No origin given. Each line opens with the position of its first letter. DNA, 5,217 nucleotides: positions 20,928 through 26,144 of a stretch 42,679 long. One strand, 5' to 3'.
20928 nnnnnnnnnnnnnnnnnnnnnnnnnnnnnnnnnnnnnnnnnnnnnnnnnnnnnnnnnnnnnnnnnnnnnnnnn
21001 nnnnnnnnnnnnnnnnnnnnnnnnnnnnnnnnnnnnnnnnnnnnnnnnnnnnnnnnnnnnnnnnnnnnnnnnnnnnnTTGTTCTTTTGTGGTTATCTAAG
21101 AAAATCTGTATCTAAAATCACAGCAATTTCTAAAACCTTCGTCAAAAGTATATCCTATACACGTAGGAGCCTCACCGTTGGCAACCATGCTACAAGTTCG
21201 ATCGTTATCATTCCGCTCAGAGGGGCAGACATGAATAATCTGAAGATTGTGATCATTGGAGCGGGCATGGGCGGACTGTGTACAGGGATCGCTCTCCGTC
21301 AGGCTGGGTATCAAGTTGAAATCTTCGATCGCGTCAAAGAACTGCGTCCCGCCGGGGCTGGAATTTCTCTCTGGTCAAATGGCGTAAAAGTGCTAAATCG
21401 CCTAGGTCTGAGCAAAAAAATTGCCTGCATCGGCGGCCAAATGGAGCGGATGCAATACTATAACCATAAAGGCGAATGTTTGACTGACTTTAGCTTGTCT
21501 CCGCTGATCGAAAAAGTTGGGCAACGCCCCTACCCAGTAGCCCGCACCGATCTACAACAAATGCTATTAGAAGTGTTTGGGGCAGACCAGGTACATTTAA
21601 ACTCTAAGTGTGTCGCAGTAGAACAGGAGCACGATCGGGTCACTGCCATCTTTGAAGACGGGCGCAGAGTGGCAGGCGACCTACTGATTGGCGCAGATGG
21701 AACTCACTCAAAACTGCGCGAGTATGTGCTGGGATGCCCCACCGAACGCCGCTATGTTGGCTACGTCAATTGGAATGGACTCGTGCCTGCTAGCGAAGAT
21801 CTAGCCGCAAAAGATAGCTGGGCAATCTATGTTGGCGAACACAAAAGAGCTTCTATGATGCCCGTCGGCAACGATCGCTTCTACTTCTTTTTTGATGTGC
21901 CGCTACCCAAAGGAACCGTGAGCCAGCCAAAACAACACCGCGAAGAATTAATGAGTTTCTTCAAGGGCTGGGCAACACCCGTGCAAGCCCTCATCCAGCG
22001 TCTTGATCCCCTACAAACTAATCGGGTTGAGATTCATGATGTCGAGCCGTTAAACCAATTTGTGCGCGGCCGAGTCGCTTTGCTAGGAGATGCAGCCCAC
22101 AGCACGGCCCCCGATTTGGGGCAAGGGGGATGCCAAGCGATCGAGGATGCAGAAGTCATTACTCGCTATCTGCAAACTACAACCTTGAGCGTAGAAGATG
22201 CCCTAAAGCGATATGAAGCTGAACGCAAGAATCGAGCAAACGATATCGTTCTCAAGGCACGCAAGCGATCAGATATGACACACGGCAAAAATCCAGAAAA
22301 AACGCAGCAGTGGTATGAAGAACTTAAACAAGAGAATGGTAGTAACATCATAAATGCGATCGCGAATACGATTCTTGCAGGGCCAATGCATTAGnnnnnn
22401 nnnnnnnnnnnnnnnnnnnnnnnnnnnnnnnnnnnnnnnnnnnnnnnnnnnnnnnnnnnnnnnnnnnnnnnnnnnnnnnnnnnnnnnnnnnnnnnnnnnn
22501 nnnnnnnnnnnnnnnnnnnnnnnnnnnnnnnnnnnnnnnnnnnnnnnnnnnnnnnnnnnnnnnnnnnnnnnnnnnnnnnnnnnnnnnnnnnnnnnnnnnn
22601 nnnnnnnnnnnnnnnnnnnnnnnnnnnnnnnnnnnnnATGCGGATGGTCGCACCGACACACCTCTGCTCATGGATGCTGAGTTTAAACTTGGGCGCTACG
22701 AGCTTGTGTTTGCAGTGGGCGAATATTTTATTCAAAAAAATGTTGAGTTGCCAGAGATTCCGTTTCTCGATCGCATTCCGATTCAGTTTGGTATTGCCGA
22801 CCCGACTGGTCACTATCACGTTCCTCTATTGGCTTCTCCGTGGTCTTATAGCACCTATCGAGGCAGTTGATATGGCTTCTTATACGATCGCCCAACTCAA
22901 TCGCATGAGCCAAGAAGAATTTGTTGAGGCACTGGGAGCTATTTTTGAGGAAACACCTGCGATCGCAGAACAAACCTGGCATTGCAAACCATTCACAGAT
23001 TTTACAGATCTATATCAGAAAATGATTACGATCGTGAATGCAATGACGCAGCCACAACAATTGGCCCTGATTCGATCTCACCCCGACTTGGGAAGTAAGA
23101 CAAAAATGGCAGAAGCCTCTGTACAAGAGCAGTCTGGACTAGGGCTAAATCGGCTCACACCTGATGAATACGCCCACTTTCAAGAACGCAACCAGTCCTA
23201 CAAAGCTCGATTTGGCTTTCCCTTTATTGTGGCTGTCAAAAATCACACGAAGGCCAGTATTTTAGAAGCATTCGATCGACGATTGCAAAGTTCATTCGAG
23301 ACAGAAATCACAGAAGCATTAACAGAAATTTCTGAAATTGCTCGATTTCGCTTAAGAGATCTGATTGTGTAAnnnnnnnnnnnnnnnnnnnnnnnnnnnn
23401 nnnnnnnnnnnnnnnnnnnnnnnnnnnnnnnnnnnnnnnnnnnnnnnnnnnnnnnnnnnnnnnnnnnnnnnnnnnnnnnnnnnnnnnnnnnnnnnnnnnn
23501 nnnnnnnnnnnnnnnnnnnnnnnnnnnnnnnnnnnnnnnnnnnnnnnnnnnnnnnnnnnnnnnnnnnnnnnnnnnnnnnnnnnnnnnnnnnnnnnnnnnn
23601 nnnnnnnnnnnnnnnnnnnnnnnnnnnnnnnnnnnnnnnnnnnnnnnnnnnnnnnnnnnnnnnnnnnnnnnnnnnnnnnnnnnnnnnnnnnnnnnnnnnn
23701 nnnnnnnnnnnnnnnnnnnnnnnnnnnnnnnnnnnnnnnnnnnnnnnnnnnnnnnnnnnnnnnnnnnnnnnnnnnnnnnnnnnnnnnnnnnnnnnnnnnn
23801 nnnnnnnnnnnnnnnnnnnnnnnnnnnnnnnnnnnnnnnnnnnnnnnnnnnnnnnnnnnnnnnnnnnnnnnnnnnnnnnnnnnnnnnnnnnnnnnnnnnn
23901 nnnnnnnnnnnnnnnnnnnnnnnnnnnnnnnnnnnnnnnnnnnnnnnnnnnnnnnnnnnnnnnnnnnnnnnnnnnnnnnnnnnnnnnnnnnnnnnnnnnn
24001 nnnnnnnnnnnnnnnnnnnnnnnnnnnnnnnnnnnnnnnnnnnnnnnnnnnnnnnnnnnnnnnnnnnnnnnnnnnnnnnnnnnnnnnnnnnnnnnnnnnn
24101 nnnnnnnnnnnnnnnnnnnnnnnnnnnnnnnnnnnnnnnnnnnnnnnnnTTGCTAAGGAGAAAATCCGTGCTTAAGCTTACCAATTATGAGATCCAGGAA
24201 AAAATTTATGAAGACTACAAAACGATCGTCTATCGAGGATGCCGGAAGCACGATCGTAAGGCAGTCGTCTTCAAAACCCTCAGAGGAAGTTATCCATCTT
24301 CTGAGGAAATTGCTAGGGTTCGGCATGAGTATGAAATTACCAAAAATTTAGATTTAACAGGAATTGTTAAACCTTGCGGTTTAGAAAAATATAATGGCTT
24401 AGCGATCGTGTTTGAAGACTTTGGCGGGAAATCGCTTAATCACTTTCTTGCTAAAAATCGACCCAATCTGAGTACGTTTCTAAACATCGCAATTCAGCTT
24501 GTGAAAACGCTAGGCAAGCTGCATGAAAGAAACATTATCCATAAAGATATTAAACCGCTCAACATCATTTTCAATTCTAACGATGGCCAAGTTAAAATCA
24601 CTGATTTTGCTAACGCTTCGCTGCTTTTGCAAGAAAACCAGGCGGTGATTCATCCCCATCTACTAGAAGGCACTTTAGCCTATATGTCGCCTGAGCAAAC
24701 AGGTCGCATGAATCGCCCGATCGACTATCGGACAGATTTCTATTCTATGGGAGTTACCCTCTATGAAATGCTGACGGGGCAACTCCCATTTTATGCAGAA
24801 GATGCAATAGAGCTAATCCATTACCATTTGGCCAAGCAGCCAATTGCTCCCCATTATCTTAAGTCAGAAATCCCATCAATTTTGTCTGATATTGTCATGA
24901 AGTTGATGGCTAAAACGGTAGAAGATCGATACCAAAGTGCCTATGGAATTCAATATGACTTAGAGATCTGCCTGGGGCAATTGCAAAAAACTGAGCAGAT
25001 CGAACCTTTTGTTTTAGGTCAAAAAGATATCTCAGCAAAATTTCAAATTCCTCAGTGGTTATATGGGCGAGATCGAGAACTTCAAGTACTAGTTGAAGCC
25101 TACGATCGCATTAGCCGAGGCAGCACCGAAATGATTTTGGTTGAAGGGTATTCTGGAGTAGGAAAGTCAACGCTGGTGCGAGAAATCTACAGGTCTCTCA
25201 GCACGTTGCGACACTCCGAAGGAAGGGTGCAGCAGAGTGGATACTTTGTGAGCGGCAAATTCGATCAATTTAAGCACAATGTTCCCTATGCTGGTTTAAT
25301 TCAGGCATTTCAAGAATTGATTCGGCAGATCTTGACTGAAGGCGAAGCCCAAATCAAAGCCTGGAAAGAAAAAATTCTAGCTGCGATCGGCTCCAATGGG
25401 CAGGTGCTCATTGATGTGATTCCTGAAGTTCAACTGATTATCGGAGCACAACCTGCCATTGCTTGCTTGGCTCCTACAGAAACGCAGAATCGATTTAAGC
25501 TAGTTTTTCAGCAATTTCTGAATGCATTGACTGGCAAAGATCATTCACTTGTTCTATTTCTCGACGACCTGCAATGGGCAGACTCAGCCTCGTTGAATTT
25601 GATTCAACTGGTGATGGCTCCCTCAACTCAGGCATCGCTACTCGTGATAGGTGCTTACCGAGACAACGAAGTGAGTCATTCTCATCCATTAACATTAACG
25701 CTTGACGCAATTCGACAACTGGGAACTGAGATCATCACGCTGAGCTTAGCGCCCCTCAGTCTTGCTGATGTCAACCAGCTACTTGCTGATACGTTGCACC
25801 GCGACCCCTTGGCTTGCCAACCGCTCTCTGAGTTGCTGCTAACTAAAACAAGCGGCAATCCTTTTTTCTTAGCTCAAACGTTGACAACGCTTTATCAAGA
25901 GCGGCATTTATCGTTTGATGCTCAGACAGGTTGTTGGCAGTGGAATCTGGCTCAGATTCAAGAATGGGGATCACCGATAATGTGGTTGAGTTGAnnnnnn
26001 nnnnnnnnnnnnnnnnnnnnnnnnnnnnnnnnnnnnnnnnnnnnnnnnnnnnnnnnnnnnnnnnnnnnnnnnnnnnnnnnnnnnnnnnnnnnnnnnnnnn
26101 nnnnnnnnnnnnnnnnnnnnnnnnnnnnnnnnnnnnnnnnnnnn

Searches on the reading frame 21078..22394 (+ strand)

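Call 5: search_protein_families(library=pfam, proteins=[window:21078-22394:+], max_evalue=0.001)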
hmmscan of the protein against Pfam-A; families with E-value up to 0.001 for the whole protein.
window:21078-22394:+ (438 aa): 6 families
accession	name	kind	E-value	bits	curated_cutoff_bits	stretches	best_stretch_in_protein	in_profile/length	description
PF01494.25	FAD_binding_3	-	6.2e-31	108.3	22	1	56-391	3-346/349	FAD binding domain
PF07992.20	Pyr_redox_2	-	1.5e-07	31.6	26.1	0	56-123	2-54/291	Pyridine nucleotide-disulphide oxidoreductase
PF13450.12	NAD_binding_8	-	3.1e-05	24.6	21.9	1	59-85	1-27/68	NAD(P)-binding Rossmann-like domain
PF00890.30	FAD_binding_2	-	0.00037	20.3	20.4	1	57-102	2-51/414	FAD binding domain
PF05834.18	Lycopene_cycl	-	0.00052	19.6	23.4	0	57-214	2-146/380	Lycopene cyclase protein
PF00070.33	Pyr_redox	-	0.00066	20.6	22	0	56-91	1-36/82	Pyridine nucleotide-disulphide oxidoreductase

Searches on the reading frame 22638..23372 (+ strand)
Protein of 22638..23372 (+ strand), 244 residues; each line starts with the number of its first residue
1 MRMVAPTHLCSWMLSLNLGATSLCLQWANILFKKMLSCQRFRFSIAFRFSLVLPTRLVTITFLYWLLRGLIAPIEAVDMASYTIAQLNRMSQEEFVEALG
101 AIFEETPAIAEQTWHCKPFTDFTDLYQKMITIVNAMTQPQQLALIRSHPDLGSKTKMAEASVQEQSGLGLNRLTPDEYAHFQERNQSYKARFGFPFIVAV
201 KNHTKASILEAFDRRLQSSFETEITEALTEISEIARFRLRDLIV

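Call 5: search_protein_families(library=pfam, proteins=[window:22638-23372:+], max_evalue=0.001)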
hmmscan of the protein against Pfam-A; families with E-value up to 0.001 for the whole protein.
window:22638-23372:+ (244 aa): 1 family
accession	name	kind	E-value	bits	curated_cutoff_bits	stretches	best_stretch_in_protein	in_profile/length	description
PF09349.15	OHCU_decarbox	-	5e-47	160.7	24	1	88-240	1-155/155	OHCU decarboxylase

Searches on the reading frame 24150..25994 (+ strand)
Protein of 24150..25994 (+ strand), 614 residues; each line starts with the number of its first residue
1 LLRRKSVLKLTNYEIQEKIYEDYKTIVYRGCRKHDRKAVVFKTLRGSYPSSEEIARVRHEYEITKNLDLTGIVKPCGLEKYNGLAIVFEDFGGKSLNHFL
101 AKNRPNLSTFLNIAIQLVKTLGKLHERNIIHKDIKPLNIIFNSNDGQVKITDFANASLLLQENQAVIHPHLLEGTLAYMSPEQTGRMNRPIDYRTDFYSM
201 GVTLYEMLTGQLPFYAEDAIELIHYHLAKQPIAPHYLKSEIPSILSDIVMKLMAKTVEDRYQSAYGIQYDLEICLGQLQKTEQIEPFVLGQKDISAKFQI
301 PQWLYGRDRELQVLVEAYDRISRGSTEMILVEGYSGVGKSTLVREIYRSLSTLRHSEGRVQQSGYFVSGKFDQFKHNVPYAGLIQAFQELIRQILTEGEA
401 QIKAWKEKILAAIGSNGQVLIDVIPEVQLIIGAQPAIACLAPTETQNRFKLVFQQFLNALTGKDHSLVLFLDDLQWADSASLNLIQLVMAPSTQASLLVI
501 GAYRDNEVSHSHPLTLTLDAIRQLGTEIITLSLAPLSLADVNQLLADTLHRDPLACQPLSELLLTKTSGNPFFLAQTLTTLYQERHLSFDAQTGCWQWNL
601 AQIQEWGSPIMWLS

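Call 5: search_protein_families(library=pfam, proteins=[window:24150-25994:+], max_evalue=0.001)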
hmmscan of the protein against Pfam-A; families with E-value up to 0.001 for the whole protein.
window:24150-25994:+ (614 aa): 10 families
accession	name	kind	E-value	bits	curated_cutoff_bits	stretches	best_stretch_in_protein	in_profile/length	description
PF13191.12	AAA_16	-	8.5e-40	137.4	32.6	1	304-500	2-167/167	AAA ATPase domain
PF00069.31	Pkinase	-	2.2e-36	126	31.7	1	25-261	13-252/263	Protein kinase domain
PF07714.23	PK_Tyr_Ser-Thr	-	1.6e-23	83.8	23.1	1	16-260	4-248/258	Protein tyrosine and serine/threonine kinase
PF13401.12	AAA_22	-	1.1e-05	26.2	27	1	326-503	5-124/130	AAA domain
PF14531.12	Kinase-like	-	3.1e-05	23.8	25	1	111-225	148-262/289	Kinase-like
PF00931.28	NB-ARC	-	0.0001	22.1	23.5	0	321-355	12-47/248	NB-ARC domain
PF01637.24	ATPase_2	-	0.00023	21.5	33.2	0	306-477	3-122/225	ATPase domain predominantly from Archaea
PF25201.1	nSTAND6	-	0.00036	21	27.7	1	304-361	1-53/148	Novel STAND NTPase 6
PF20703.3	nSTAND1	-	0.00056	20.1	27.1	0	302-344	14-51/379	Novel STAND NTPase 1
PF25199.1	nSTAND_NTPase5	-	0.00062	20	34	0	312-350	26-65/145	Novel STAND NTPase 5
